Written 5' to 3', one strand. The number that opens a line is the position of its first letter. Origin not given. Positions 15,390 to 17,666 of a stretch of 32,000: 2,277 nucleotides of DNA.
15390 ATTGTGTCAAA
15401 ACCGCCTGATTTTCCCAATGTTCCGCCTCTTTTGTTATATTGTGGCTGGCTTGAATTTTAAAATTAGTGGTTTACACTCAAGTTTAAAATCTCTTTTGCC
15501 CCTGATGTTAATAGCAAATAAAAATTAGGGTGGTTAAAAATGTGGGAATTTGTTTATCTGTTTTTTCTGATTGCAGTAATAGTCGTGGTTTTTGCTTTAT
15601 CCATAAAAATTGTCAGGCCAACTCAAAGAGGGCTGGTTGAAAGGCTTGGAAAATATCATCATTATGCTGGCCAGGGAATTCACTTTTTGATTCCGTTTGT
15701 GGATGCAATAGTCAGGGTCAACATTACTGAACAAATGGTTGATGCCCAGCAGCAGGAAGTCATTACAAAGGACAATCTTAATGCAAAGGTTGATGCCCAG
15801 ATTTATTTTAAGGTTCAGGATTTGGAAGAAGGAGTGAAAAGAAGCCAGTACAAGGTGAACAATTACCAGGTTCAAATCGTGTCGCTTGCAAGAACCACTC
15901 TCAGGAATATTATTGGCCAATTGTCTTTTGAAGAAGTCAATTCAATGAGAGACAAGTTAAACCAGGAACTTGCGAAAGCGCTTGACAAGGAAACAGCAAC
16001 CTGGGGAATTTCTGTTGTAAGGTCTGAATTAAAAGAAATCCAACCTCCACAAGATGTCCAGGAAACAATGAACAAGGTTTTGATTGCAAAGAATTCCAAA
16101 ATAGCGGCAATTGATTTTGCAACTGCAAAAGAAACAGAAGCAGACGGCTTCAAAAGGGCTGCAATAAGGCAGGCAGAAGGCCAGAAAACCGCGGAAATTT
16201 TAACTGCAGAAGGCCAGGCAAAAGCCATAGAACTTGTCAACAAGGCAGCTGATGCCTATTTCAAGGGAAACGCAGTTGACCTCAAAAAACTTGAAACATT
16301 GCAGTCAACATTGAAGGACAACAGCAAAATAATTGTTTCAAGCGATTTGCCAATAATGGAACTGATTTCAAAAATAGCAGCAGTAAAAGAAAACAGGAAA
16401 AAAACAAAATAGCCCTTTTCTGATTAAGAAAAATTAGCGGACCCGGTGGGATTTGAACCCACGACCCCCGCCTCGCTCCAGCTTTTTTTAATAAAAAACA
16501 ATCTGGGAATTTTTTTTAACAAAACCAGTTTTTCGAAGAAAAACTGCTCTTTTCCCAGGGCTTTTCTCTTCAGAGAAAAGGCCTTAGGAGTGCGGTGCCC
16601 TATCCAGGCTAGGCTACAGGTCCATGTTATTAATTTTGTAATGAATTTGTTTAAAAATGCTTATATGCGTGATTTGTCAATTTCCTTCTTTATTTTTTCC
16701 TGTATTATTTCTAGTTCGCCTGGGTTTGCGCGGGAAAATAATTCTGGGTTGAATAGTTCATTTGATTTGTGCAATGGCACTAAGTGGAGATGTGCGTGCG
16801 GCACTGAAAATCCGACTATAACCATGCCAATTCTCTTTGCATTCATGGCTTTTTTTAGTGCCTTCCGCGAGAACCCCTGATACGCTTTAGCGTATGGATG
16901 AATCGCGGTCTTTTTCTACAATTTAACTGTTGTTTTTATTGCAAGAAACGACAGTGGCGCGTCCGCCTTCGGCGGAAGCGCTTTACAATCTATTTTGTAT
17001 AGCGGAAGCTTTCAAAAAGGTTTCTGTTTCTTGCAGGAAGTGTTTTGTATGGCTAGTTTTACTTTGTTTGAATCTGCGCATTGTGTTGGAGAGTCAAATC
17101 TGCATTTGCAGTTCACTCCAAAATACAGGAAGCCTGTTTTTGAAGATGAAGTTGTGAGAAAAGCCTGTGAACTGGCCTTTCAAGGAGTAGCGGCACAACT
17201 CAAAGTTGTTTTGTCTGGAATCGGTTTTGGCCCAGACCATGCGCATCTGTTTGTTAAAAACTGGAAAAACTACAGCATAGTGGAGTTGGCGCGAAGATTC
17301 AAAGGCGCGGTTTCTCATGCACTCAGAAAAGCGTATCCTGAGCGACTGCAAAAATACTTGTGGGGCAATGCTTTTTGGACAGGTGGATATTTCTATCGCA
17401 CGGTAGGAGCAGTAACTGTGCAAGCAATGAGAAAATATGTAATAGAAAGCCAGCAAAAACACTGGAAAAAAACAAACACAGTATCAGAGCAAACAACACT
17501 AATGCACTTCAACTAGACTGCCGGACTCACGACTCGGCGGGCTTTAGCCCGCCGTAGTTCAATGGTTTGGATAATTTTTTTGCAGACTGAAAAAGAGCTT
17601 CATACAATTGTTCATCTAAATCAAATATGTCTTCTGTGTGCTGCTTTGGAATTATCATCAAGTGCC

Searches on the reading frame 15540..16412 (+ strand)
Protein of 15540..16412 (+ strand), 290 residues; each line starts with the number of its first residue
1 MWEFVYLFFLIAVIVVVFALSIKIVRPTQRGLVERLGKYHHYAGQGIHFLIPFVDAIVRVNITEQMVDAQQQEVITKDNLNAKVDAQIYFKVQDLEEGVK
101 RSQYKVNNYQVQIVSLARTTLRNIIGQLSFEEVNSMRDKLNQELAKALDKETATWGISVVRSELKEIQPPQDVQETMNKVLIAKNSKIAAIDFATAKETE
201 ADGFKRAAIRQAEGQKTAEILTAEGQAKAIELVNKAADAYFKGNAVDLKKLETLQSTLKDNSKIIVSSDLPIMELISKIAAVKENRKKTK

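Call 53: search_protein_families(library=pfam, proteins=[window:15540-16412:+], max_evalue=0.001)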
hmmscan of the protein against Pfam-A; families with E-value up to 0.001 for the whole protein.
window:15540-16412:+ (290 aa): 1 family
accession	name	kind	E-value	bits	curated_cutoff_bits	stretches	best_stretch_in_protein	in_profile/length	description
PF01145.31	Band_7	-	1.1e-37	130.2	23.6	1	23-196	1-174/176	SPFH domain / Band 7 family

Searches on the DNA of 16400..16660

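Call 11: search_rna_families(source=window, start=16400, end=16660, threshold=evalue, max_evalue=1, show_alignments=2)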
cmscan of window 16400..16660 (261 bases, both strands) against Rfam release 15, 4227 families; matches with E-value up to 1: 7.
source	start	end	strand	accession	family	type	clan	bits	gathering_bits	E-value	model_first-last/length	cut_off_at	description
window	16438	16623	-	RF00005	tRNA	Gene; tRNA;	CL00001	39.3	29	3.6e-07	1-71/71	no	tRNA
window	16400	16473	+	RF02194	HPnc0260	Gene; antisense;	-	29.3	59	0.25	81-156/156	5'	Bacterial antisense RNA HPnc0260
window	16503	16559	-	RF04197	mir-9457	Gene; miRNA;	-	20.5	90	0.11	1-68/68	no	mir-9457 microRNA precursor family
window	16524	16546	-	RF03217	mir-3167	Gene; miRNA;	-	20.1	86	0.3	1-59/59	no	mir-3167 microRNA precursor family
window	16536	16586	+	RF00066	U7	Gene; snRNA;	-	17.4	34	0.13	1-62/62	no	U7 small nuclear RNA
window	16502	16558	+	RF04197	mir-9457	Gene; miRNA;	-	17.1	90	0.84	1-68/68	no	mir-9457 microRNA precursor family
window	16477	16593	-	RF02634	EF3314_EF3315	Gene; sRNA;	-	13.4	100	0.75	1-141/141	no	Enterococcus sRNA EF3314_EF3315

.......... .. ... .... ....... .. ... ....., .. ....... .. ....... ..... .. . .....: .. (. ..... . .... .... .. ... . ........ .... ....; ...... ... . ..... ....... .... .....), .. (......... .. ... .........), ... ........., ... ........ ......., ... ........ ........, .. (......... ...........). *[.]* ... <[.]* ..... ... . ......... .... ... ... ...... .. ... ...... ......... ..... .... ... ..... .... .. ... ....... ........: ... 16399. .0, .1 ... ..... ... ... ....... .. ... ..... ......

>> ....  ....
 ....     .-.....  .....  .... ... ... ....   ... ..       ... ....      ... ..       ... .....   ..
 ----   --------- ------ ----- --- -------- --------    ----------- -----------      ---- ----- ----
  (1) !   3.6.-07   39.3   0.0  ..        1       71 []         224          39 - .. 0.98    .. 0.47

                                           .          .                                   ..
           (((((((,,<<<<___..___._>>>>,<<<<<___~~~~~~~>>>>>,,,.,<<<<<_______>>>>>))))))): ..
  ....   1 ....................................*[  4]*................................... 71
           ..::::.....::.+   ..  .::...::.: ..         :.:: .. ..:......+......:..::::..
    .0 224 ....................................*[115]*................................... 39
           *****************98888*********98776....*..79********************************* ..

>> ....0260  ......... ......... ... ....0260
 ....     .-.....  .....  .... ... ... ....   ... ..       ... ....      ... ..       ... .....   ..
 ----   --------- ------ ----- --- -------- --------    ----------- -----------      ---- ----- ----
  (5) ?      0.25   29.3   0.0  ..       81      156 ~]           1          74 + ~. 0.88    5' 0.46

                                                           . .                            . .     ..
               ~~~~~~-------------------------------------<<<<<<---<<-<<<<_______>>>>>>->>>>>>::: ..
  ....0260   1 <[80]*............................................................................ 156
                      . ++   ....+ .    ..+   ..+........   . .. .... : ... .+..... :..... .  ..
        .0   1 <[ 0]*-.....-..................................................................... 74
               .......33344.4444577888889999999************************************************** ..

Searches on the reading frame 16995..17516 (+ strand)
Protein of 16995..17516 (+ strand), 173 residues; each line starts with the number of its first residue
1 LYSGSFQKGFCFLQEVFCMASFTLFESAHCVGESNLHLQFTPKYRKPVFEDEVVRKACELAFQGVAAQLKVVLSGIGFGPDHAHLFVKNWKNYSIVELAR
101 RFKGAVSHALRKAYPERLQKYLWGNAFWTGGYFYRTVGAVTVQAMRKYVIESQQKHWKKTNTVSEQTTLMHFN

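Call 53: search_protein_families(library=pfam, proteins=[window:16995-17516:+], max_evalue=0.001)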
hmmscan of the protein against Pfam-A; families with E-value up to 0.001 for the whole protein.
window:16995-17516:+ (173 aa): 1 family
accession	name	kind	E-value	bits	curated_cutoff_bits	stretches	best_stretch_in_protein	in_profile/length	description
PF01797.21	Y1_Tnp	-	1.5e-26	93.3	23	1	32-149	3-118/121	Transposase IS200 like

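Call 59: find_homologous_proteins(query=window:17049-17513:+, max_evalue=0.00001)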
Query seq(155 aa) (155 aa): 130 proteins with E <= 0.00001 among 141 candidates; the best 120 are listed.
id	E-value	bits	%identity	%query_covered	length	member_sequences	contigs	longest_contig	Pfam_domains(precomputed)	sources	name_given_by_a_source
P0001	2.0e-101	354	100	100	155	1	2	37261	PF01797.22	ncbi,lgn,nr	ncbi:MAG: IS200/IS605 family transposase [Candidatus ainarchaeum sp.]|nr:IS200/IS605 family transpos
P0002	5.6e-76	271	83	89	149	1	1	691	PF01797.22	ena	-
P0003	9.2e-70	251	73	97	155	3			PF01797.22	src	-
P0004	3.4e-69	249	69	100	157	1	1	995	PF01797.22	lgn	-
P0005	1.8e-68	247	72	97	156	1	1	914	PF01797.22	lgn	-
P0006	4.8e-68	246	71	96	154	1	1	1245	PF01797.22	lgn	-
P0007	2.8e-66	240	69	99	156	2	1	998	PF01797.22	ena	-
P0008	6.6e-64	232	66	100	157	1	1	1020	PF01797.22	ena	-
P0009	5.4e-62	226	66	99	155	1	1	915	PF01797.22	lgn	-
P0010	3.8e-61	223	64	99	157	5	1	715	PF01797.22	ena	-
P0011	6.9e-60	219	69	88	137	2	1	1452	PF01797.22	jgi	-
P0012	1.3e-58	215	62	96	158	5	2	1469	PF01797.22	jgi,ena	-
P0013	6.3e-58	213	63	99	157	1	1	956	PF01797.22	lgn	-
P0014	8.3e-58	212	60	99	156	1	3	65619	PF01797.22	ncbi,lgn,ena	-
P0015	2.9e-57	211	64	97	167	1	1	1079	PF01797.22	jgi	jgi:putative transposase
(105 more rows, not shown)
